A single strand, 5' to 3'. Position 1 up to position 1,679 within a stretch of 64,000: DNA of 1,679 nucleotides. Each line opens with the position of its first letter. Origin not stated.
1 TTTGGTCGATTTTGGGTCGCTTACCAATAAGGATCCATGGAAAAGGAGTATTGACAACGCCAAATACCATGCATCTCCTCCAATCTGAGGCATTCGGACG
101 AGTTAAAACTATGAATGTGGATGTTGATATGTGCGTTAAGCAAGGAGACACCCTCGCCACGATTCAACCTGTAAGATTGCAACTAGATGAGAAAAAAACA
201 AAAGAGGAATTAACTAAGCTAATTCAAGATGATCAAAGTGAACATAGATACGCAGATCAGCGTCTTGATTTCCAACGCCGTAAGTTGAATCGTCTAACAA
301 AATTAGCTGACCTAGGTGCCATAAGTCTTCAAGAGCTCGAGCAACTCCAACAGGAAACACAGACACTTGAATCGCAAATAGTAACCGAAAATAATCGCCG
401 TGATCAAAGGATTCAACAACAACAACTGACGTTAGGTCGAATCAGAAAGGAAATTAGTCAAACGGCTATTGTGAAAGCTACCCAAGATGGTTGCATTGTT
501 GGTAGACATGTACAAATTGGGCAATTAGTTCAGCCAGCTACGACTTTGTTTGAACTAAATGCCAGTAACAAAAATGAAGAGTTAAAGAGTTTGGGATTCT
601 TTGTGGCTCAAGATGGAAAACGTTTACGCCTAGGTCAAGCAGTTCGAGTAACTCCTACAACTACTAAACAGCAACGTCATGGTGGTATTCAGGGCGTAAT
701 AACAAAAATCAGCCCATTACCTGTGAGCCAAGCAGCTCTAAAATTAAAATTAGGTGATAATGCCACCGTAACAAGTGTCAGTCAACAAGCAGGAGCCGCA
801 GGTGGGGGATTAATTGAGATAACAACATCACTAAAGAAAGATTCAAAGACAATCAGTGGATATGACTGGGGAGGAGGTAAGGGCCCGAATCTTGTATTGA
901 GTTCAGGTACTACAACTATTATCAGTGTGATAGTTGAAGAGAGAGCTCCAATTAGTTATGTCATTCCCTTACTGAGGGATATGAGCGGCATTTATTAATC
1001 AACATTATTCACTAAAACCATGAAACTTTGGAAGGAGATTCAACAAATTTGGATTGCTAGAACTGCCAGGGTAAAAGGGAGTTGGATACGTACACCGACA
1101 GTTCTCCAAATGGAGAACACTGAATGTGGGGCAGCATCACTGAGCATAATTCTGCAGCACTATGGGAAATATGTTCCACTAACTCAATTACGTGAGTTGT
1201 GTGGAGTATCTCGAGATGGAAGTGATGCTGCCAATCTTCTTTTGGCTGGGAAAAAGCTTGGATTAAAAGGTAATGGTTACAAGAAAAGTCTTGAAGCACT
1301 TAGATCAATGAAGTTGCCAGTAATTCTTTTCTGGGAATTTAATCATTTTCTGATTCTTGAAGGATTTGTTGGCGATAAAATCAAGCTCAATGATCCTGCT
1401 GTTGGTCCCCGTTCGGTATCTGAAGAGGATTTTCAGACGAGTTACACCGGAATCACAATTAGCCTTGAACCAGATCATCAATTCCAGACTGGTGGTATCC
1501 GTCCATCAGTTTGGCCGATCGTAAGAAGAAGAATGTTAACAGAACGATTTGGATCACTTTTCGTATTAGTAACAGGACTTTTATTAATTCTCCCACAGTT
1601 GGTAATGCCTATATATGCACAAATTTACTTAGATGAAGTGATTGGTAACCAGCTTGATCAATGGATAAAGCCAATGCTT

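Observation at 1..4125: Microcin-type export module (HlyD + C39-peptidase ABC) facing a double-glycine-leader cargo whose core is a ~150-aa Pro/Gly/Asp/Met polymer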

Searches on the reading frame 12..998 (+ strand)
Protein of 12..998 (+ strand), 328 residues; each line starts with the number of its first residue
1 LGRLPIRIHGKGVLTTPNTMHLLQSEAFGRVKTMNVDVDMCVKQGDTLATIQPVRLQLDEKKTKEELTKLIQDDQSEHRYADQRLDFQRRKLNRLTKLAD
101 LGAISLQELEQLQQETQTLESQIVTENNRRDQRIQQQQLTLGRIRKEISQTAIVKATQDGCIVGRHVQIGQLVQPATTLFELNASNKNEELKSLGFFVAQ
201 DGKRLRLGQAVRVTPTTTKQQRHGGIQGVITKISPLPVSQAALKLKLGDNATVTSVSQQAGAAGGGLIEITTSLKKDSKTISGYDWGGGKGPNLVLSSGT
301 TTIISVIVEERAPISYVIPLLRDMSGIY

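Call 3: search_protein_families(library=pfam, proteins=[window:12-998:+], max_evalue=1)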
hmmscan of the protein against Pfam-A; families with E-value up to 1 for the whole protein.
window:12-998:+ (328 aa): 4 families
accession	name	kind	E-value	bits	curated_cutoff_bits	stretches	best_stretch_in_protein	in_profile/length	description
PF13437.12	HlyD_3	-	3.8e-09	37.7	22.2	1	154-237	2-80/106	HlyD family secretion protein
PF16576.10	HlyD_D23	-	1.5e-07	31.4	30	1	19-228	18-183/214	Barrel-sandwich domain of CusB or HlyD membrane-fusion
PF13533.13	Biotin_lipoyl_2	-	0.0088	16.3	29.8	1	29-51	9-31/32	Biotin-lipoyl like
PF00364.28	Biotin_lipoyl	-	0.064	13.5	22.1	0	23-51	45-73/73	Biotin-requiring enzyme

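Call 4: search_protein_families(library=ncbifam, proteins=[window:12-998:+], max_evalue=1)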
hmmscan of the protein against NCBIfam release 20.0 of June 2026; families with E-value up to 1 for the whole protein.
window:12-998:+ (328 aa): 10 families
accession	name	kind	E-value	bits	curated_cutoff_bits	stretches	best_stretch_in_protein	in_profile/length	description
TIGR03794.1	NHLM_micro_HlyD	equivalog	4.7e-55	187.2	156.2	2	106-322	211-420/421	NHLP bacteriocin system secretion protein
NF007785.0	PRK10476.1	equivalog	2.1e-11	43.3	376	2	108-231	167-282/347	multidrug transporter subunit MdtN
TIGR01730.1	RND_mfp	subfamily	2.2e-10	40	94.9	1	23-187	29-170/322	efflux RND transporter periplasmic adaptor subunit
TIGR00999.1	8a0102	subfamily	1.2e-09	37.7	319.3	1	42-235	4-173/271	CzcB/NccB family metal efflux transporter periplasmic adaptor subunit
TIGR00998.1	8a0101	subfamily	2.9e-07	29.7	390.8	1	24-218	46-268/334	EmrA/EmrK family multidrug efflux transporter periplasmic adaptor subunit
TIGR01843.1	type_I_hlyD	subfamily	4.2e-07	29.3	208.65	2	110-235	230-353/422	HlyD family type I secretion periplasmic adaptor subunit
TIGR01000.1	bacteriocin_acc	subfamily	4.2e-05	22.6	258.85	2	109-238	275-404/457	bacteriocin secretion accessory protein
NF008606.0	PRK11578.1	equivalog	8.2e-05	21.9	342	1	28-173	69-205/371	macrolide transporter subunit MacA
TIGR02971.1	heterocyst_DevB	subfamily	0.0014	18.1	129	1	61-156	89-184/327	ABC exporter membrane fusion protein, DevB family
NF000953.0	PRK00095.2-4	equivalog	0.021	13.7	693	1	69-166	358-448/611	DNA mismatch repair endonuclease MutL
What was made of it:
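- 1..998 (+): 3' part (from about residue 47) of the HlyD-type periplasmic adaptor of the NHLM export cassette. The gene runs off the window start. TIGR03794 NHLM_micro_HlyD scores 187 bits against a cut-off of 156 (call 4).
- On NHLM/NHLP bacteriocin export cassette (TIGR03794, TIGR03796, TIGR03797, TIGR03896): 187 bits against a cut-off of 156, although the gene is truncated by the window edge (call 4).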

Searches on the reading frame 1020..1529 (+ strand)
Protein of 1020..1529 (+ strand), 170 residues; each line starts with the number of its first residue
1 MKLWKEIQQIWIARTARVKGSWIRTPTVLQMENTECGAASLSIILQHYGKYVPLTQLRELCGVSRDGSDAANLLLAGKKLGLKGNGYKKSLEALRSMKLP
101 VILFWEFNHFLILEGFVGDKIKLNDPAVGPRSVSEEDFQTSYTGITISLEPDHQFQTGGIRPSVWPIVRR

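Call 65: search_solved_structures(query=window:1020-1529:+, show_alignments=3, max_evalue=0.00001)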
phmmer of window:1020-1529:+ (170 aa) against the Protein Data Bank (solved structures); distinct sequences matched with E-value up to 0.00001: 12.
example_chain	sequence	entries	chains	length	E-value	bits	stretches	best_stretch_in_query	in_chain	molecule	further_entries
6mpz_A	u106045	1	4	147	1.2e-35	126.1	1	23-155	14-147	Double Glycine Motif Protease domain from AMS/PCAT Transporter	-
4ry2_A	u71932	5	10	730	1.6e-16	63.9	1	28-160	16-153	ABC-type bacteriocin transporter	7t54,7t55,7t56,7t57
4s0f_A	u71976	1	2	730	1.6e-16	63.9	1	28-160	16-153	ABC-type bacteriocin transporter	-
8vp3_A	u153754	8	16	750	1.7e-16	63.8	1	28-160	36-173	ABC-type bacteriocin transporter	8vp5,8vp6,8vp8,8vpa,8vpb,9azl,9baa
7n87_A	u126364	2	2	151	3.6e-16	62.7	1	28-158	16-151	ABC-type bacteriocin transporter | Peptidase C39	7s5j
6v9z_A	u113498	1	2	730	3e-15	59.7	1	28-160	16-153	ABC-type bacteriocin transporter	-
8vp9_A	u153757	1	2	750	4.4e-15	59.2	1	27-160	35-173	ABC-type bacteriocin transporter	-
3k8u_A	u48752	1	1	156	3.2e-12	49.9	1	27-155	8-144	Putative ABC transporter, ATP-binding protein ComA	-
5xe8_A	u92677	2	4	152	4.5e-12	49.4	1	28-155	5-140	Putative ABC transporter, ATP-binding protein ComA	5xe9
8hf4_A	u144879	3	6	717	1.9e-10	44.1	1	30-155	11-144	Transport/processing ATP-binding protein ComA | Competence factor transporting ATP-binding protein/permease ComA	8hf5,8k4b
8hf7_A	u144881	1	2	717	1.9e-10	44.1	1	30-155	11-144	Competence factor transporting ATP-binding protein/permease ComA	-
8hf6_A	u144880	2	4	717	1.9e-10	44.1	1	30-155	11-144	Competence factor transporting ATP-binding protein/permease ComA | Transport/processing ATP-binding protein ComA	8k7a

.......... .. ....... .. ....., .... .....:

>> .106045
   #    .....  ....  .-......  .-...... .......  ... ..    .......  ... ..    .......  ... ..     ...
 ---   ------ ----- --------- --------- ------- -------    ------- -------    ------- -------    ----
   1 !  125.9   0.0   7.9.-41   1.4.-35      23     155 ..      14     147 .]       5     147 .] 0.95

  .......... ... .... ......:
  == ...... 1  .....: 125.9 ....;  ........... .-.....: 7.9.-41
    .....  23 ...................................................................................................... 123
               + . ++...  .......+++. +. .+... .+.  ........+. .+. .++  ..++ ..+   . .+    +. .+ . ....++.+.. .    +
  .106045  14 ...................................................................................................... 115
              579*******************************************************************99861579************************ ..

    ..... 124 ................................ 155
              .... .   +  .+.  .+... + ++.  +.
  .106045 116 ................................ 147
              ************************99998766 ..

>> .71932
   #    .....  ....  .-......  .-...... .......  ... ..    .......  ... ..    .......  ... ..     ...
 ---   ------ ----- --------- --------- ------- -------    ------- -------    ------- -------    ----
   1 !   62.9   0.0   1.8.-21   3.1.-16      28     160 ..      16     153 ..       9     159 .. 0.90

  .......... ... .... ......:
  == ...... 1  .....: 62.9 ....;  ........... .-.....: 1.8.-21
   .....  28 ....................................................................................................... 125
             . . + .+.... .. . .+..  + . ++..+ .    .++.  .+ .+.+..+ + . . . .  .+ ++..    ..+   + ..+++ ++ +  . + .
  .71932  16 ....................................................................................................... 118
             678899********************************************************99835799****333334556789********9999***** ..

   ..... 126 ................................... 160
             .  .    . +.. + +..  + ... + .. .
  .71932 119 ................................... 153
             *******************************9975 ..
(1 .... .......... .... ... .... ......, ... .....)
